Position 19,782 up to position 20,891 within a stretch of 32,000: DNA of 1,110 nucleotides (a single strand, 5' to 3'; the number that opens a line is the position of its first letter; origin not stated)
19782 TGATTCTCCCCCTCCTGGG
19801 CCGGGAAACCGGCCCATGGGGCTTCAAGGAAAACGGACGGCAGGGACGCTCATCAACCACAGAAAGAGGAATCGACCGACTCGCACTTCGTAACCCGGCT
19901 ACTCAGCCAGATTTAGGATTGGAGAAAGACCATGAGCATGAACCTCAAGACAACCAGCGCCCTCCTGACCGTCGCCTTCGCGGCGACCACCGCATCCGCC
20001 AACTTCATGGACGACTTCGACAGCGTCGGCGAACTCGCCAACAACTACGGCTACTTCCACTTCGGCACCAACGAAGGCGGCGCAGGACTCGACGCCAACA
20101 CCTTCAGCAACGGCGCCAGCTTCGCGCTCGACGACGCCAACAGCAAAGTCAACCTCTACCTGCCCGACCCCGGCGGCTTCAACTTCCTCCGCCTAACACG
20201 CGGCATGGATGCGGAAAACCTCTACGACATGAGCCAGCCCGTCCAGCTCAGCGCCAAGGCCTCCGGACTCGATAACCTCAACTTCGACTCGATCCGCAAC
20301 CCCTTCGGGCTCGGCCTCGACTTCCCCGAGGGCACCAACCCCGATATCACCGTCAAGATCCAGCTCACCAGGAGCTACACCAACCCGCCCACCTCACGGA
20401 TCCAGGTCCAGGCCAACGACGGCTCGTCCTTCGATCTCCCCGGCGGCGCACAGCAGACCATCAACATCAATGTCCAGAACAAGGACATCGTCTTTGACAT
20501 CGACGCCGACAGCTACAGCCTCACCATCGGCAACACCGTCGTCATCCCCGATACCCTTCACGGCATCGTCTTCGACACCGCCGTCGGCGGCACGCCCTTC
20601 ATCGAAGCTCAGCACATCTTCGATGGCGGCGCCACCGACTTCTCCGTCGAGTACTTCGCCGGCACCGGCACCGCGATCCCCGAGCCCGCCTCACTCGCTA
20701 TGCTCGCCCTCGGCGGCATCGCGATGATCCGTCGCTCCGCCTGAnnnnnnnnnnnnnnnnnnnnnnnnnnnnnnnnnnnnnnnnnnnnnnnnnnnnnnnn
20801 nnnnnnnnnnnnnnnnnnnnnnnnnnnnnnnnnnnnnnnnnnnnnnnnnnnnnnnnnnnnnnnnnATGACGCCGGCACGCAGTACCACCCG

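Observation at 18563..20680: Unrecognised beta-rich domain duplicated in two adjacent PEP-CTERM proteins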

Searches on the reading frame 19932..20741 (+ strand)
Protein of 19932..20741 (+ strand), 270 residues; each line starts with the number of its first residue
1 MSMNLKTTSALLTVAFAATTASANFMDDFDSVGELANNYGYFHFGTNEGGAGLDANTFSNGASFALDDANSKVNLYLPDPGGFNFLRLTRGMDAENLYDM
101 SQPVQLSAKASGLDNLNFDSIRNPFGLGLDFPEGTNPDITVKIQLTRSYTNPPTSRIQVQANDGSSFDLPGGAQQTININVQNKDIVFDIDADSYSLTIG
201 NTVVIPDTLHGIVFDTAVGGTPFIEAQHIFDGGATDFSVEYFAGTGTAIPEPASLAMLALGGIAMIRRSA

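Call 4: search_protein_families(library=pfam, proteins=[window:19932-20741:+], max_evalue=1)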
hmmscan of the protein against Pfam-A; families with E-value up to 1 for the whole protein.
window:19932-20741:+ (270 aa): 2 families
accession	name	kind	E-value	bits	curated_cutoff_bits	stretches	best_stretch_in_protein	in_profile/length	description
PF07589.16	PEP-CTERM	-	0.00064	20.2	20.7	1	248-268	1-23/24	PEP-CTERM motif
PF17138.9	DUF5111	-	0.042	14.1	31.9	1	40-87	54-101/122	Domain of unknown function (DUF5111)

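Call 5: search_protein_families(library=ncbifam, proteins=[window:19932-20741:+], max_evalue=1)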
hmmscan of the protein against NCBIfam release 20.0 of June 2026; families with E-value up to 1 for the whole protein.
window:19932-20741:+ (270 aa): 7 families
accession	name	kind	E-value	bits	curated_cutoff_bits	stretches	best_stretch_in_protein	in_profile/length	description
NF038120.1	PEP_CTERM_QFxxD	subfamily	0.0018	18.2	80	1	247-269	191-213/215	NF038120 family PEP-CTERM protein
NF038125.1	PEP_CTERM_THxN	subfamily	0.0056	16.3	85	1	232-268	206-244/246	THxN family PEP-CTERM protein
NF038130.1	PEP_NF038130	equivalog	0.0069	16.1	60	1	244-268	257-283/283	NF038130 family PEP-CTERM protein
TIGR02595.1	PEP_CTERM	domain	0.01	16.6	16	1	249-268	1-20/24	PEP-CTERM sorting domain-containing protein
NF041927.1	Xrt_dep_XDP1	equivalog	0.018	15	125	1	245-269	215-241/242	exosortase-dependent surface protein XDP1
NF038124.1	PEP_CTERM_TLD_A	exception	0.019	14.5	100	1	239-266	203-230/235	PEP_CTERM-anchored TLD domain-containing protein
NF038118.1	PEP_CTERM_CCXG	equivalog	0.029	14.1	90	1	246-266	173-193/199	CCXG family PEP-CTERM protein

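Call 7: find_homologous_proteins(query=window:19932-20741:+, max_evalue=0.001)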
Query window:19932-20741:+ (270 aa): 3 proteins with E <= 0.001 among 2415 candidates.
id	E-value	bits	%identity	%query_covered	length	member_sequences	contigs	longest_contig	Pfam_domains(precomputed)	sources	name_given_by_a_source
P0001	1.7e-172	590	100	100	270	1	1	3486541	-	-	-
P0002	1.9e-59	219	45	91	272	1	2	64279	-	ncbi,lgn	-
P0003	1.8e-53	200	48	91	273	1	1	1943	-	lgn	-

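Call 14: find_encoding_contigs(protein=P0002, flank=10000)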
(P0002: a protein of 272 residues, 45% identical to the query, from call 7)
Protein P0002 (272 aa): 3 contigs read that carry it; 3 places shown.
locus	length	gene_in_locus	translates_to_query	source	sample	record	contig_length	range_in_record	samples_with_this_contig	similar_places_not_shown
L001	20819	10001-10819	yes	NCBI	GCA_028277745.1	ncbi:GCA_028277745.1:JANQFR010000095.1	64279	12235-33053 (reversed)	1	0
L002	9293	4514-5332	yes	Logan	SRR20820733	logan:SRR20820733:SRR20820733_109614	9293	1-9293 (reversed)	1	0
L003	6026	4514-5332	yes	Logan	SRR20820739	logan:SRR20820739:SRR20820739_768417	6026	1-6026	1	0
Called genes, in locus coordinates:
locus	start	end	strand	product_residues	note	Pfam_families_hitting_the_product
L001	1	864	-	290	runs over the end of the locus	PF00795:CN_hydrolase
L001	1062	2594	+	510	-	PF00171:Aldedh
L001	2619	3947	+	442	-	PF00884:Sulfatase, PF01663:Phosphodiest (faint), PF16347:SGSH_C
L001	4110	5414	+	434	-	PF00884:Sulfatase, PF01663:Phosphodiest, PF16347:SGSH_C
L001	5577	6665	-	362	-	PF01408:GFO_IDH_MocA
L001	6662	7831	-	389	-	PF00532:Peripla_BP_1 (weak), PF13377:Peripla_BP_3, PF12833:HTH_18, PF00165:HTH_AraC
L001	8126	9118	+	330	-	PF00392:GntR (weak), PF00532:Peripla_BP_1, PF13407:Peripla_BP_4, PF13377:Peripla_BP_3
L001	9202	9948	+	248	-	PF07963:N_methyl (weak)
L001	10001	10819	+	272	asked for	-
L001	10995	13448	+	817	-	PF02012:BNR (faint), PF15902:Sortilin-Vps10 (faint)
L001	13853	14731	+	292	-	-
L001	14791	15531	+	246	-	PF07963:N_methyl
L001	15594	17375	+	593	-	PF22842:Pel9A-like_beta_helix, PF13229:Beta_helix (faint)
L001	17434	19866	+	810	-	PF20581:DUF6785, PF20580:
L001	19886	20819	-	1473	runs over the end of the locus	PF06452:CBM9_1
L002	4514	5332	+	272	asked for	-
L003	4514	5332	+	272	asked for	-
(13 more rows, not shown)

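Call 15: find_encoding_contigs(protein=P0003, flank=10000)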
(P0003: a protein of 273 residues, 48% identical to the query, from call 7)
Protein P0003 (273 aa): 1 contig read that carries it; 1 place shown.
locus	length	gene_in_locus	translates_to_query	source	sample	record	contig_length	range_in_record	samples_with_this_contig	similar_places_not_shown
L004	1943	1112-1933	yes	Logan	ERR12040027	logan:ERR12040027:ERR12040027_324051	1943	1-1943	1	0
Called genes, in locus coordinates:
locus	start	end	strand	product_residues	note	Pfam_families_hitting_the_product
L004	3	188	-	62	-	?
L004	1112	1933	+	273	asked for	-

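Call 17: search_solved_structures(query=A1, max_evalue=10, show_alignments=2)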
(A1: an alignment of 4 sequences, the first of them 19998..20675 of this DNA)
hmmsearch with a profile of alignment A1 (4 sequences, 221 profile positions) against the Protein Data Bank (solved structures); distinct sequences matched with E-value up to 10: 0.
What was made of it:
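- Tried and rejected: PDB sequence search with the family profile at E<=10 gave no hit (call 17).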

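Call 19: predict_structure(alignment_id=A1)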
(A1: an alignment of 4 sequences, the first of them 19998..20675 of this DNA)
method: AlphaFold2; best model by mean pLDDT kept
length: 226 residues; sequences in the alignment: 4
mean_pLDDT: 69.3   pTM: 0.74
mean pLDDT of the five models: 69.3, 67.7, 66.0, 63.5, 59.0
residues with pLDDT >= 90: 17; 70-90: 105; 50-70: 71; < 50: 33
segments of 3 or more residues with pLDDT < 50: 1-19, 25-38
pLDDT, mean of each block of 10 residues (from residue 1): 40 41 41 41 64 66 69 80 85 58 82 81 65 76 69 67 87 90 88 83 71 74 78
secondary structure, 60 per line:
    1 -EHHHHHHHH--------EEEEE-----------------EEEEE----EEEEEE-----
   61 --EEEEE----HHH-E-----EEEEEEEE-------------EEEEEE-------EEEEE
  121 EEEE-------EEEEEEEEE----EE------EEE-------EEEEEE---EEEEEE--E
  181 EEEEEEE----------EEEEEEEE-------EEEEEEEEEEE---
elements in order: H3-10 E19-23 E41-45 E50-55 E63-67 E82-89 E103-108 E116-124 E132-140 E153-155 E163-168 E172-177 E180-187 E198-205 E213-223

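Call 20: search_protein_representatives(alignment_id=A1)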
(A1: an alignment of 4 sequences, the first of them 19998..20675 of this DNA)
Query: 4 sequences, 221 profile positions. Proteins with E-value up to 0.001 (for the whole library): 12; up to 1e-10: 9; up to 1e-30: 7. The best 12 are listed.
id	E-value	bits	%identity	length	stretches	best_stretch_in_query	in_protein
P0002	5.8e-107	372.7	-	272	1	1-220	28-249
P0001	3.9e-103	360.2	-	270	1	1-220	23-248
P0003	1.3e-100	352.0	-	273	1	1-220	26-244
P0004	3.2e-93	327.8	-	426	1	1-221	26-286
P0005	1.4e-58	214.5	-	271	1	1-220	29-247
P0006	1.9e-50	188.0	-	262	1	1-221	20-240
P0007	1.6e-41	158.7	-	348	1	2-218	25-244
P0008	2.0e-27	112.6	-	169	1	1-105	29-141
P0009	8.8e-13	64.8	-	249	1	39-214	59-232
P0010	3.9e-05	39.8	-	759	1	5-218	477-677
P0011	4.7e-05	39.5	-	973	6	107-162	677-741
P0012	8.9e-05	38.6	-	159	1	142-187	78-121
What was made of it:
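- Tried and rejected: The exhaustive HMMER scan added a handful (call 20).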

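Call 24: fold_search(model_id=the predicted structure, library=pdb)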
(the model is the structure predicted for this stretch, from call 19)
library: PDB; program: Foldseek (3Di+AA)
matches with E <= 10: 1064; with E <= 0.001: 144
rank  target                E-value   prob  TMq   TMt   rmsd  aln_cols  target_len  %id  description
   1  1mac_A                3.4e-05  1.00  0.50  0.53   5.9       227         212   12  CRYSTAL STRUCTURE AND SITE-DIRECTED MUTAGENESIS OF BACILLUS MACERANS ENDO-1,3-1,4-BETA-GLUCANASE (released 1995-02-27)
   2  8r43_A                4.9e-05  1.00  0.51  0.51   5.9       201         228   11  Crystal structure of Paradendryphiella salina PL7C alginate lyase mutant H110N in complex with tri-mannuronic acid (released 2024-01-17)
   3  7c8f_A                6.1e-05  1.00  0.55  0.48   8.2       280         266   10  Structure of alginate lyase AlyC3 in complex with dimannuronate(2M) (released 2020-10-07)
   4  8bzk                  6.4e-05  1.00  0.53  0.52   5.7       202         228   11  Crystal structure of Paradendryphiella salina PL7C alginate lyase with sulphate bound in the active site (released 2023-12-27)
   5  8c3x                  6.8e-05  1.00  0.54  0.53   5.5       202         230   11  Crystal structure of Paradendryphiella salina PL7C alginate lyase (released 2023-02-08)
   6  1byh_A                6.8e-05  1.00  0.53  0.55   5.8       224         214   13  MOLECULAR AND ACTIVE-SITE STRUCTURE OF A BACILLUS (1-3,1-4)-BETA-GLUCANASE (released 1993-10-31)
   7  8p6o_A                7.9e-05  1.00  0.56  0.56   4.8       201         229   10  Crystal structure of Paradendryphiella salina PL7C alginate lyase mutant Y220F in complex with di-mannuronic acid (released 2023-07-05)
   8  7oof_A                7.9e-05  1.00  0.53  0.53   7.3       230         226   12  Crystal structure of Paradendryphiella salina PL7A alginate lyase in complex with tri-mannuronic acid (released 2022-06-08)
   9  2eal_A                7.9e-05  1.00  0.36  0.53   5.7       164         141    7  Crystal structure of human galectin-9 N-terminal CRD in complex with Forssman pentasaccharide (released 2007-09-25)
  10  5ocq_B                8.8e-05  1.00  0.50  0.42   7.0       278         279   11  Crystal structure of the complex of the kappa-carrageenase from Pseudoalteromonas carrageenovora with an oligotetrasac (released 2017-10-18)
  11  8qli_A                9.2e-05  1.00  0.51  0.51   5.8       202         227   11  Crystal structure of Paradendryphiella salina PL7C alginate lyase mutant H124 soaked with with tetra-mannuronic acid (released 2024-09-11)
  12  7w18_A                9.2e-05  1.00  0.55  0.58   7.1       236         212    8  Complex structure of alginate lyase PyAly with M5 (released 2022-08-17)
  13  8rbi                  9.7e-05  1.00  0.52  0.51   6.1       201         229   11  Crystal structure of Paradendryphiella salina PL7C alginate lyase mutant H124 (released 2024-01-17)
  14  5ocq_A                1.0e-04  1.00  0.51  0.44   6.9       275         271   10  Crystal structure of the complex of the kappa-carrageenase from Pseudoalteromonas carrageenovora with an oligotetrasac (released 2017-10-18)
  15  7nm6_A                1.1e-04  1.00  0.48  0.48   6.6       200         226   12  Crystal structure of Paradendryphiella salina PL7A alginate lyase mutant Y223F in complex with di-mannuronic acid (released 2022-03-02)
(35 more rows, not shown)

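Call 27: search_protein_families(library=pfam, alignment_id=A2, max_evalue=10)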
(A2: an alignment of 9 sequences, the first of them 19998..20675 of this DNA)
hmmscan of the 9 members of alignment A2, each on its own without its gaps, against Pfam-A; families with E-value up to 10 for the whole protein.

A. member 1, window:19998-20675:+ (226 aa): 2 families
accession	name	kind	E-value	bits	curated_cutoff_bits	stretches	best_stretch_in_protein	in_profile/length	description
PF17138.9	DUF5111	-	0.036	14.3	31.9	1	18-65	54-101/122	Domain of unknown function (DUF5111)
PF20579.4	LapA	-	0.17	12.7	27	1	120-180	18-77/99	LapA domain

B. families by the number of members that match (of 9 scanned): 14 families
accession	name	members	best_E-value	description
PF07589.16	PEP-CTERM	5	9.7e-07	PEP-CTERM motif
PF00404.24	Dockerin_1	1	2.1e-13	Dockerin type I domain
PF00036.39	EF-hand_1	1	0.0026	EF hand domain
PF13499.12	EF-hand_7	1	0.0038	EF-hand domain pair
PF13833.12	EF-hand_8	1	0.0088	EF-hand domain pair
PF13290.12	CHB_HEX_C_1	1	0.035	Chitobiase/beta-hexosaminidase C-terminal domain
PF17138.9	DUF5111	1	0.036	Domain of unknown function (DUF5111)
PF07504.19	FTP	1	0.051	Fungalysin/Thermolysin Propeptide Motif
PF15631.11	Imm-NTF2-2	1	0.061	NTF2 fold immunity protein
PF20579.4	LapA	1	0.17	LapA domain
PF01555.25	N6_N4_Mtase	1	0.24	DNA methylase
PF12105.13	SpoU_methylas_C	1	0.24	SpoU, rRNA methylase, C-terminal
PF13202.12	EF-hand_5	1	0.3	EF hand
PF13405.12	EF-hand_6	1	0.33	EF-hand domain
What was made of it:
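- On PEP-CTERM / exosortase-sorted proteins: Five of nine family members hit PF07589, best E 9.7e-7 (call 27).
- On L-type lectins (legume lectin / ERGIC-53 type): No Pfam hit for any of nine members at E<=10 (call 27), and no PDB sequence hit with the family profile at E<=10 (call 17).
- On PL7 alginate lyases: No Pfam or PDB-sequence hit (calls 17, 27).
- On GH16 glycoside hydrolases: No Pfam hit (call 27).
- Closest known: L-type. Different: No sequence-level relationship: no Pfam hit at E<=10 (call 27) and 12-15% identity.
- Closest known: PL7 alginate lyases. Different: The Pfam models for these families give no hit (call 27).
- Pfam gives no hit to PL7, GH16 or any enzyme family even at E<=10 (call 27).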

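Call 30: find_related_loci(query=A1, collection=genome_contigs, flank=10000)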
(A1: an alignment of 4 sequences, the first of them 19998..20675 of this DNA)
Query A1 (226 aa) in genome_contigs; peptide patterns used: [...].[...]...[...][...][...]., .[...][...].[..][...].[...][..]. (x = any residue, [..] = any of these).
63 stretches matched a pattern; 1 encode a relative of the query (tblastn E <= 1e-3); 1 distinct loci.
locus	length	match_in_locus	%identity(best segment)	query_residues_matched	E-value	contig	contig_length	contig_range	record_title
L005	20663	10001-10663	45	1-225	2e-53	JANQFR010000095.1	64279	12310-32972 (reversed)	MAG: Phycisphaeraceae bacterium isolate PL23b_bin.10 k99_2435568, whole genome shotgun sequence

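Call 31: find_encoding_contigs(protein=P0010, flank=10000)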
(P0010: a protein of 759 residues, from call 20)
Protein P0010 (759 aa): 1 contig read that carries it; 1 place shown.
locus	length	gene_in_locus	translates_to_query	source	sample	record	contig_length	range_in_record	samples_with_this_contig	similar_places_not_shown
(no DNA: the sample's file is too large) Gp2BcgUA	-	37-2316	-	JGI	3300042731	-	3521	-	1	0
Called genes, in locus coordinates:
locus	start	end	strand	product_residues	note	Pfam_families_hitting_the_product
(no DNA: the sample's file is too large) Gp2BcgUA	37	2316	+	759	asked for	-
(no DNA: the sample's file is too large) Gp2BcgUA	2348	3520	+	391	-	?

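Call 32: find_encoding_contigs(protein=P0007, flank=10000)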
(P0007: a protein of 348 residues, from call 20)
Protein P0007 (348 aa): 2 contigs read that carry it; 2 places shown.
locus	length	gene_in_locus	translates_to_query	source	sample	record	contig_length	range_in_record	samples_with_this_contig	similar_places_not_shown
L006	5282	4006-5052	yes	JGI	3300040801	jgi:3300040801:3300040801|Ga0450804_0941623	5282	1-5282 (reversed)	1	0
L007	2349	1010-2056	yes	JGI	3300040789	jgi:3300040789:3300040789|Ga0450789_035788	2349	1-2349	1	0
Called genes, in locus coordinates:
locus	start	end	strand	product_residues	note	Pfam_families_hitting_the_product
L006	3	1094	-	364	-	?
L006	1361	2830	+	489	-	PF03747:ADP_ribosyl_GH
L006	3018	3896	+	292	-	-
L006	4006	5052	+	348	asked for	PF00404:Dockerin_1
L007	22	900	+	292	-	-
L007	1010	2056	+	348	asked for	PF00404:Dockerin_1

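Call 33: find_encoding_contigs(protein=P0006, flank=10000)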
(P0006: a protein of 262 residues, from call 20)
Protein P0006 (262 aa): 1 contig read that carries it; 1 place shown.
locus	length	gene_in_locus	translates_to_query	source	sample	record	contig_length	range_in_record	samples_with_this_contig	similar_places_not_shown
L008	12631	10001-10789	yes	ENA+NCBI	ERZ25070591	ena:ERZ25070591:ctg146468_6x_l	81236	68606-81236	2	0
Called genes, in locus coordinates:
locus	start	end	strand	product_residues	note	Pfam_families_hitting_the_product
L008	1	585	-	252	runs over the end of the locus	-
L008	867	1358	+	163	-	-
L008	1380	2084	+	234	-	PF01553:Acyltransferase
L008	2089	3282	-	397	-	PF00092:VWA (weak), PF13519:VWA_2 (weak)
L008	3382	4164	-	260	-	PF01149:Fapy_DNA_glyco (weak), PF06831:H2TH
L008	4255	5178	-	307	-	PF00480:ROK, PF02685:Glucokinase (faint)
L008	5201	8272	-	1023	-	PF01074:Glyco_hydro_38N, PF09261:Alpha-mann_mid, PF07748:Glyco_hydro_38C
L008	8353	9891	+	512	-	-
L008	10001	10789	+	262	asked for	PF07589:PEP_exosort_dom (weak)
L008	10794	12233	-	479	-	PF00884:Sulfatase, PF01663:Phosphodiest (faint), PF16347:SGSH_C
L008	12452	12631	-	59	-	?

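Call 55: predict_structure(alignment_id=A4)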
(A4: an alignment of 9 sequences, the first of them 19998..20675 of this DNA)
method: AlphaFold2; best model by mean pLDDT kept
length: 226 residues; sequences in the alignment: 9
mean_pLDDT: 84.7   pTM: 0.85
mean pLDDT of the five models: 84.7, 84.1, 81.8, 81.7, 76.1
residues with pLDDT >= 90: 108; 70-90: 87; 50-70: 24; < 50: 7
segments of 3 or more residues with pLDDT < 50: 27-31
pLDDT, mean of each block of 10 residues (from residue 1): 85 70 50 67 85 79 79 82 95 80 92 91 80 93 89 93 96 97 96 90 81 88 92
secondary structure, 60 per line:
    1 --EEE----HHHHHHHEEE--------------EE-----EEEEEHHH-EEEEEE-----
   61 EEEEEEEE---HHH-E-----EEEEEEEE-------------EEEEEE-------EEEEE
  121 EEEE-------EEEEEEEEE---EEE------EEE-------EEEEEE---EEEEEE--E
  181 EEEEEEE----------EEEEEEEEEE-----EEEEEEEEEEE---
elements in order: E3-5 H10-16 E17-19 E41-45 E50-55 E61-68 E82-89 E103-108 E116-124 E132-140 E144-146 E153-155 E163-168 E172-177 E180-187 E198-207 E213-223
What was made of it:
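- On Concanavalin A-like lectin/glucanase fold superfamily: Two independent AF2 runs give the same all-beta architecture (pLDDT 69 and 84.7; calls 19, 55).
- On SusD / SGBP proteins of Bacteroidota PULs: The fold is all-beta (call 55).
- The 9-sequence AF2 model has pLDDT 84.7 and pTM 0.85, with 16 strand elements and one short helix (call 55).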
